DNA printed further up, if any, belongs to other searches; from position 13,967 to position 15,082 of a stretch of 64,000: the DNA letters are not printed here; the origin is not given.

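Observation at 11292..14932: Active/inactive pair of membrane-anchored transglutaminase-like paralogues flanking an AsnB-type amidotransferase inside the glycan locus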

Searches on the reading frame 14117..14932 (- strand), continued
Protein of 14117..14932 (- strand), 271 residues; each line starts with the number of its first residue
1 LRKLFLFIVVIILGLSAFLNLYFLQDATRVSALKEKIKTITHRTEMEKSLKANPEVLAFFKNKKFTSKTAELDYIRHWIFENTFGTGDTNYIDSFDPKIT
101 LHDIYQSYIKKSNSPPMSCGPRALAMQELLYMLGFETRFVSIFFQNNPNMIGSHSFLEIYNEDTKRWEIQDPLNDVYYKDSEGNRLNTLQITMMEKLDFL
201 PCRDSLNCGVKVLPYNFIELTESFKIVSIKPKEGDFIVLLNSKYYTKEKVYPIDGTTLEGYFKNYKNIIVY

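Call 37: find_encoding_contigs(protein=P0013, flank=8000, max_places=2)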
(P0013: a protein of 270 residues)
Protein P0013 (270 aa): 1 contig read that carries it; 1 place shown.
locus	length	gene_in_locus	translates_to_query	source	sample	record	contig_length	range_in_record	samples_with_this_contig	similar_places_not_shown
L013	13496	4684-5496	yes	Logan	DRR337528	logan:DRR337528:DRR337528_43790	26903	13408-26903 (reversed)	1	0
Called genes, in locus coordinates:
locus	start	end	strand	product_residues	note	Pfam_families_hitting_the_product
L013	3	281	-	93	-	?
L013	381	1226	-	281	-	PF00535:Glycos_transf_2, PF10111:Glyco_tranf_2_2, PF13641:Glyco_tranf_2_3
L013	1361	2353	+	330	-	PF00288:GHMP_kinases_N, PF08544:GHMP_kinases_C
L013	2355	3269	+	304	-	PF00535:Glycos_transf_2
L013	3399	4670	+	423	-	PF20706:GT4-conflict (weak), PF00534:Glycos_transf_1, PF13692:Glyco_trans_1_4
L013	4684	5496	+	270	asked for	-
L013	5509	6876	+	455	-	-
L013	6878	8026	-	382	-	PF13489:Methyltransf_23, PF08484:Methyltransf_14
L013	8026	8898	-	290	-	PF01073:3Beta_HSD (faint), PF01370:Epimerase, PF02719:Polysacc_synt_2 (faint), PF13460:NAD_binding_10 (faint), PF16363:GDP_Man_Dehyd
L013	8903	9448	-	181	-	PF00908:dTDP_sugar_isom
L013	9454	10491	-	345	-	PF01073:3Beta_HSD, PF01370:Epimerase, PF02719:Polysacc_synt_2 (weak), PF04321:RmlD_sub_bind, PF05368:NmrA (weak), PF13460:NAD_binding_10 (faint), PF16363:GDP_Man_Dehyd, PF07993:NAD_binding_4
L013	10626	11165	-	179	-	PF13580:SIS_2, PF01380:SIS (weak)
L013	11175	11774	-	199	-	PF00485:PRK (weak)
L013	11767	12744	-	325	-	-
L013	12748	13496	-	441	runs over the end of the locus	PF03062:MBOAT, PF13813:MBOAT_2 (weak)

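Call 39: find_related_loci(query=A4, collection=metagenome_contigs, flank=5000)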
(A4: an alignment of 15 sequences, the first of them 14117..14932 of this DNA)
Query A4 (271 aa) in metagenome_contigs; peptide patterns used: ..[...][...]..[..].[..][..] (x = any residue, [..] = any of these).
63 stretches matched a pattern; 27 encode a relative of the query (tblastn E <= 1e-3); 27 distinct loci.
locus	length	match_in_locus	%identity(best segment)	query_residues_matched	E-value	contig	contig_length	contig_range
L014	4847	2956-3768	99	1-271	0e+0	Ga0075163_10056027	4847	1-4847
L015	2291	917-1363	35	59-205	9e-26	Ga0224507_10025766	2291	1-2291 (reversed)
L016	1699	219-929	26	2-243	9e-25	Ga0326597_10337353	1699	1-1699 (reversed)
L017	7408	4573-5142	30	3-209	2e-23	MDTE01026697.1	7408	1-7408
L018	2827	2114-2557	33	35-180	4e-23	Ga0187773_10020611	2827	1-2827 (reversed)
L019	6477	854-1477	30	2-198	5e-23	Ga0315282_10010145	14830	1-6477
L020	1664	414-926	30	6-180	6e-23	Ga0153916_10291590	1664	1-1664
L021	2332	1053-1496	32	35-180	8e-23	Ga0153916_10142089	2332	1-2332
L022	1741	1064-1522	31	35-185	9e-23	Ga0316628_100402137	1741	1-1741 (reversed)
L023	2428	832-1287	34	51-198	4e-22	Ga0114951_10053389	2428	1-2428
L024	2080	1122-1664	29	5-180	5e-22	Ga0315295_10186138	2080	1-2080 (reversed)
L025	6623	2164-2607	33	51-198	1e-21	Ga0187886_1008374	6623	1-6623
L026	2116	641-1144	31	55-217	2e-21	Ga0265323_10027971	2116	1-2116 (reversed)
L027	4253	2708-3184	34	44-197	1e-20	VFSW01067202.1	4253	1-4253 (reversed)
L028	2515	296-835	31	47-217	2e-20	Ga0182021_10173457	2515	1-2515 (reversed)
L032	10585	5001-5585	26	2-193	5e-18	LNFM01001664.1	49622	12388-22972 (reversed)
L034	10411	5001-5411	28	71-209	7e-16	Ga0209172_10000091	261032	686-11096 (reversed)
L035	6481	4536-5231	26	17-257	6e-16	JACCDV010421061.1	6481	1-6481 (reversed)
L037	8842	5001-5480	28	49-219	7e-14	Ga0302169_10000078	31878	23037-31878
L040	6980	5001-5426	30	66-212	8e-12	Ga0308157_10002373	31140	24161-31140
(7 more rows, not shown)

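Call 42: find_encoding_contigs(protein=P0001, flank=10000, max_places=2)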
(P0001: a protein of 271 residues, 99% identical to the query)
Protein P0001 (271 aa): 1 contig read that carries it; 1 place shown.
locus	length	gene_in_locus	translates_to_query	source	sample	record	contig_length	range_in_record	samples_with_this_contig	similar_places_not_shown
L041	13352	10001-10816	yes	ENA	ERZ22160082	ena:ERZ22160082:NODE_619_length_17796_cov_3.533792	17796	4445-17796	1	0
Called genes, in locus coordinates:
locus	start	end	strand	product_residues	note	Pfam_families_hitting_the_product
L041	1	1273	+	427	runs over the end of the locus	PF03952:Enolase_N, PF00113:Enolase_C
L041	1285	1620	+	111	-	PF04977:DivIC (weak)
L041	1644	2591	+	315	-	PF00487:FA_desaturase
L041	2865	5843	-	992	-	PF13620:CarboxypepD_reg, PF13715:CarbopepD_reg_2, PF07715:Plug, PF00593:TonB_dep_Rec_b-barrel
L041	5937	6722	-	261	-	PF08032:SpoU_sub_bind (faint), PF22435:MRM3-like_sub_bind, PF00588:SpoU_methylase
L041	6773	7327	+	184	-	PF03352:Adenine_glyco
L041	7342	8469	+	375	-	PF00155:Aminotran_1_2, PF00266:Aminotran_5 (weak), PF01041:DegT_DnrJ_EryC1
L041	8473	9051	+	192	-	PF25084:LbH_EIF2B, PF00132:Hexapep, PF25087:GMPPB_C (weak), PF14602:Hexapep_2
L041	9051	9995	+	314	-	PF01408:GFO_IDH_MocA, PF22725:GFO_IDH_MocA_C3, PF02894:GFO_IDH_MocA_C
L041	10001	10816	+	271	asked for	-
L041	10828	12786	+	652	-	PF13522:GATase_6, PF13537:GATase_7, PF00733:Asn_synthase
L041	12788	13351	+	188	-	?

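Call 57: search_protein_families(library=pfam, proteins=[L006:544-1212:+, L006:2315-3526:+, L007:6339-7799:+, L007:8771-9883:+, L008:5681-7774:+, L008:3294-5261:+, L009:6071-7555:-, L009:8810-10294:-, L017:3197-4351:-, L017:5412-6227:+], max_evalue=0.0001)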
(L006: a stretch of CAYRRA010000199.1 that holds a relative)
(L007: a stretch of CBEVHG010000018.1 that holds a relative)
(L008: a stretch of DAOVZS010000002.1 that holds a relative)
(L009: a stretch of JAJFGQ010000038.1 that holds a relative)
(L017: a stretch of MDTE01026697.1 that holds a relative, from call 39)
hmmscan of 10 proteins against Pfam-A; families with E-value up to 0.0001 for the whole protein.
L006:544-1212:+ (223 aa): 1 family
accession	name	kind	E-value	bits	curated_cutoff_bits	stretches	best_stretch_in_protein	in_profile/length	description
PF01863.23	YgjP-like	-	2.2e-60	204.6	26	1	13-215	1-206/207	YgjP-like, metallopeptidase domain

L006:2315-3526:+ (404 aa): 1 family
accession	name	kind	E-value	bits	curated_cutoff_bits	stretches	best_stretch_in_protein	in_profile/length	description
PF07995.17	GSDH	-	2.1e-48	165.8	25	1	54-389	1-322/332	Glucose / Sorbosone dehydrogenase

L007:6339-7799:+ (487 aa): 3 families
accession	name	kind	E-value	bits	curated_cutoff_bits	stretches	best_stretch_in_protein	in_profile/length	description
PF02464.23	CinA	-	1.4e-56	190.9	23.5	1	331-484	2-155/155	Competence-damaged protein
PF00994.29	MoCF_biosynth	-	3e-32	111.7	26.6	1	81-243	1-142/144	Probable molybdopterin binding domain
PF18146.6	CinA_KH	-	5e-17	62.2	27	1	256-327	2-73/73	Damage-inducible protein CinA KH domain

L007:8771-9883:+ (371 aa): 6 families
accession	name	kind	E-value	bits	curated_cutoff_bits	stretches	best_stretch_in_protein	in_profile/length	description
PF00154.27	RecA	-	2.7e-139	463.4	27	1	14-275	1-262/262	recA bacterial DNA recombination protein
PF21096.2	RecA_C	-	8.8e-28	96.6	27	1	278-330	1-53/57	RecA C-terminal domain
PF08423.17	Rad51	-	1.3e-09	38.1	22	1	40-233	2-211/244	Rad51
PF06745.19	ATPase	-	1.9e-08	34.4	26.6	1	47-121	2-78/231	KaiC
PF13479.12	AAA_24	-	8.7e-06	26.2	27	1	70-157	7-78/195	AAA domain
PF13481.12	AAA_25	-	6e-05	23.2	27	0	60-156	28-156/195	AAA domain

L008:5681-7774:+ (698 aa): 4 families
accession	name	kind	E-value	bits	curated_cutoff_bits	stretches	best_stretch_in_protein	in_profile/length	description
PF00072.30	Response_reg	-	1.6e-60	202.5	30.2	3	573-683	1-109/111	Response regulator receiver domain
PF02518.31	HATPase_c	-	1.1e-21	77.8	26.4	1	302-412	1-106/111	Histidine kinase-, DNA gyrase B-, and HSP90-like ATPase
PF00512.31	HisKA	-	6.6e-11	42.5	26.9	1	191-255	2-66/66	His Kinase A (phospho-acceptor) domain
PF23198.2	PDE8A_N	-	4.5e-07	30.3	29.6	0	591-664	31-105/147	PDE8A-like, N-terminal domain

L008:3294-5261:+ (656 aa): 3 families
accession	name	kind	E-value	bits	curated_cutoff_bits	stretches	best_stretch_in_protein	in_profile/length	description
PF13476.12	AAA_23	-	5e-15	57.1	27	1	6-253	2-199/201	AAA domain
PF02463.25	SMC_N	-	5.6e-11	42.7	40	1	305-623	93-204/220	RecF/RecN/SMC N terminal domain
PF13555.12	AAA_29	-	1.4e-08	34.8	27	1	5-56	3-49/61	P-loop containing region of AAA domain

L009:6071-7555:- (495 aa): 3 families
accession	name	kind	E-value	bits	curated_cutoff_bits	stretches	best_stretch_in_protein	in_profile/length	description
PF05697.18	Trigger_N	-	9.1e-42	143.2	22.2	1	1-144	1-144/144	Bacterial trigger factor protein (TF)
PF05698.19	Trigger_C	-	3.2e-28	99.2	22.7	1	267-421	4-162/162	Bacterial trigger factor protein (TF) C-terminus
PF00254.34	FKBP_C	-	1.5e-13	51.3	21.1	1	158-242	3-94/94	FKBP-type peptidyl-prolyl cis-trans isomerase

L009:8810-10294:- (495 aa): 2 families
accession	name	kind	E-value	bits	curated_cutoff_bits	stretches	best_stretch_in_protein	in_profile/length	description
PF01256.23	Carb_kinase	-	3.9e-51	174.3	27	1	248-474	1-223/242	NAD(P)H-hydrate dehydratase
PF03853.21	YjeF_N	-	4.9e-35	121.4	24.9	1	34-189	3-169/169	YjeF-related protein N-terminus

L017:3197-4351:- (385 aa): 1 family
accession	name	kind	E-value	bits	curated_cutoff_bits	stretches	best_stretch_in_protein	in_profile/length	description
PF02515.22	CoA_transf_3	-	6.2e-83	279.3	23.3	1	7-359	1-366/366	CoA-transferase family III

L017:5412-6227:+ (272 aa): 1 family
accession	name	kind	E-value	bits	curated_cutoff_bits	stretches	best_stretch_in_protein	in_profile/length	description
PF13409.12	GST_N_2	-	4.5e-05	24.4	25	1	77-115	32-69/70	Glutathione S-transferase, N-terminal domain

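Call 58: search_protein_families(library=pfam, proteins=[L035:2330-4477:+, L035:5311-6060:+, L037:2687-4813:+, L037:1576-2718:+, L040:2616-4604:-, L040:5622-6899:-, L034:3801-4664:+, L034:5658-7370:-, L032:4299-4997:-, L032:6164-7039:-], max_evalue=0.0001)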
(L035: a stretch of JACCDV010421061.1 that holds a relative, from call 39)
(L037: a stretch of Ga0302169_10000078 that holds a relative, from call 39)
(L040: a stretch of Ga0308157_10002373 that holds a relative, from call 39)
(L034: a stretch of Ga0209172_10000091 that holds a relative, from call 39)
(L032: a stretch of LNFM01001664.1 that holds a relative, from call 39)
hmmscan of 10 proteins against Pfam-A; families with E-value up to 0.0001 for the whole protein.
L035:2330-4477:+ (716 aa): 5 families
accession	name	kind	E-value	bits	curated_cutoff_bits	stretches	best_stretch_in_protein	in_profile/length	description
PF01138.27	RNase_PH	-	1.1e-63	213.9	25.5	2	15-144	4-130/130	3' exoribonuclease family, domain 1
PF03725.20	RNase_PH_C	-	6.6e-23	80.9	20.8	2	147-206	1-62/67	3' exoribonuclease family, domain 2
PF00575.29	S1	-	1e-15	58.3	22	1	618-690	1-74/74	S1 RNA binding domain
PF03726.19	PNPase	-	2.1e-15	57.3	24.6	1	249-320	9-81/81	Polyribonucleotide nucleotidyltransferase, RNA binding domain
PF00013.35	KH_1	-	6.9e-13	48.6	21.5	1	556-613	2-65/66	KH domain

L035:5311-6060:+ (250 aa): 1 family
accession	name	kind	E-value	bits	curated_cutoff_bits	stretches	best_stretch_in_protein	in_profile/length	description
PF03009.23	GDPD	-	1.2e-48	166.8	23.6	1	11-240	1-244/244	Glycerophosphoryl diester phosphodiesterase family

L037:2687-4813:+ (709 aa): 5 families
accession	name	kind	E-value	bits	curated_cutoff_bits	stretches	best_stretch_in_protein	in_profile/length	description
PF02719.21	Polysacc_synt_2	-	1.5e-123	412.1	20.2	1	345-652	1-292/293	Polysaccharide biosynthesis protein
PF01370.27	Epimerase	-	1.7e-16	60.9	20.9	1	345-577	1-232/240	NAD dependent epimerase/dehydratase family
PF16363.11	GDP_Man_Dehyd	-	4.7e-10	39.9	27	1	346-473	1-130/332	GDP-mannose 4,6 dehydratase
PF04321.23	RmlD_sub_bind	-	4.6e-08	32.9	27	1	345-474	3-103/287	RmlD substrate binding domain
PF01073.25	3Beta_HSD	-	7.2e-07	28.9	22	1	346-478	1-122/280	3-beta hydroxysteroid dehydrogenase/isomerase family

L037:1576-2718:+ (381 aa): 1 family
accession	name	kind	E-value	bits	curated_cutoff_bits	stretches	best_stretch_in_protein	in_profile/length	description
PF00953.26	Glycos_transf_4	-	3.1e-38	131.7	27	1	116-267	3-158/160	Glycosyl transferase family 4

L040:2616-4604:- (663 aa): 2 families
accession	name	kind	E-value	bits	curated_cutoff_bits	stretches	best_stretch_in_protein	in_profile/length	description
PF19040.6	SGNH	-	5.1e-32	112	27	1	424-654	17-246/248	SGNH domain (fused to AT3 domains)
PF01757.29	Acyl_transf_3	-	1.6e-31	110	31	1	12-347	3-325/326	Acyltransferase domain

L040:5622-6899:- (426 aa): 4 families
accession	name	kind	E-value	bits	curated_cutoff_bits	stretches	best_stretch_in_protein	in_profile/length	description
PF02518.31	HATPase_c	-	9.1e-25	87.7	26.4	1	317-424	3-108/111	Histidine kinase-, DNA gyrase B-, and HSP90-like ATPase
PF00512.31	HisKA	-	3.2e-19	69.2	26.9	1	205-271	1-65/66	His Kinase A (phospho-acceptor) domain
PF11808.13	PhoR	-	2.7e-18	66.6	27.1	1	13-93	7-85/86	Phosphate regulon sensor protein PhoR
PF13188.13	PAS_8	-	8.8e-06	25.9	21.8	1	101-157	1-54/65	PAS domain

L034:3801-4664:+ (288 aa): 1 family
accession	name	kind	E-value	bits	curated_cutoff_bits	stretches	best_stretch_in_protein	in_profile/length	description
PF01925.25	TauE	-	1.7e-38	133.1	32.6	1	50-281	2-236/237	Sulfite exporter TauE/SafE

L034:5658-7370:- (571 aa): 2 families
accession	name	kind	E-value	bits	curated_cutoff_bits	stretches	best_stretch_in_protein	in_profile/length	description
PF01077.27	NIR_SIR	-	4.2e-46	156.7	27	1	166-323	6-155/158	Nitrite and sulphite reductase 4Fe-4S domain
PF03460.22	NIR_SIR_ferr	-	8.9e-30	102.7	24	2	70-128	10-68/69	Nitrite/Sulfite reductase ferredoxin-like half domain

L032:4299-4997:- (233 aa): 0 families

L032:6164-7039:- (292 aa): 1 family
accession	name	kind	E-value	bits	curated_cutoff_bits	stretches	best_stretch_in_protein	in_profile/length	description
PF03629.24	SASA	-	7e-14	52.4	24.8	1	69-238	4-186/226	Carbohydrate esterase, sialic acid-specific acetylesterase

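Call 63: search_protein_families(library=pfam, proteins=[L001:16206-17387:+, L001:10828-12786:+], max_evalue=0.01)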
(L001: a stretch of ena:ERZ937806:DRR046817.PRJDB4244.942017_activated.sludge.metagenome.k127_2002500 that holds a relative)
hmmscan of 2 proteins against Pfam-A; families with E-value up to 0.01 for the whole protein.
L001:16206-17387:+ (393 aa): 2 families
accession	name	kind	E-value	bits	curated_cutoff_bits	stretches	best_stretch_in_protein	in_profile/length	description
PF13692.12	Glyco_trans_1_4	-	1.3e-05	26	27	1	215-322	5-107/142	Glycosyl transferases group 1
PF00534.26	Glycos_transf_1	-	0.0004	20.4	26.4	1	213-320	16-121/172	Glycosyl transferases group 1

L001:10828-12786:+ (652 aa): 3 families
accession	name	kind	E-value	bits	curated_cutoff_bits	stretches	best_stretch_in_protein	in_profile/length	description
PF00733.27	Asn_synthase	-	1.7e-52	179.7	21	1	248-638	3-346/354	Asparagine synthase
PF13537.11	GATase_7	-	1.6e-45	154.6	25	1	49-168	1-121/123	Glutamine amidotransferase domain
PF13522.11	GATase_6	-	4.2e-43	146.9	27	1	32-164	1-130/130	Glutamine amidotransferase domain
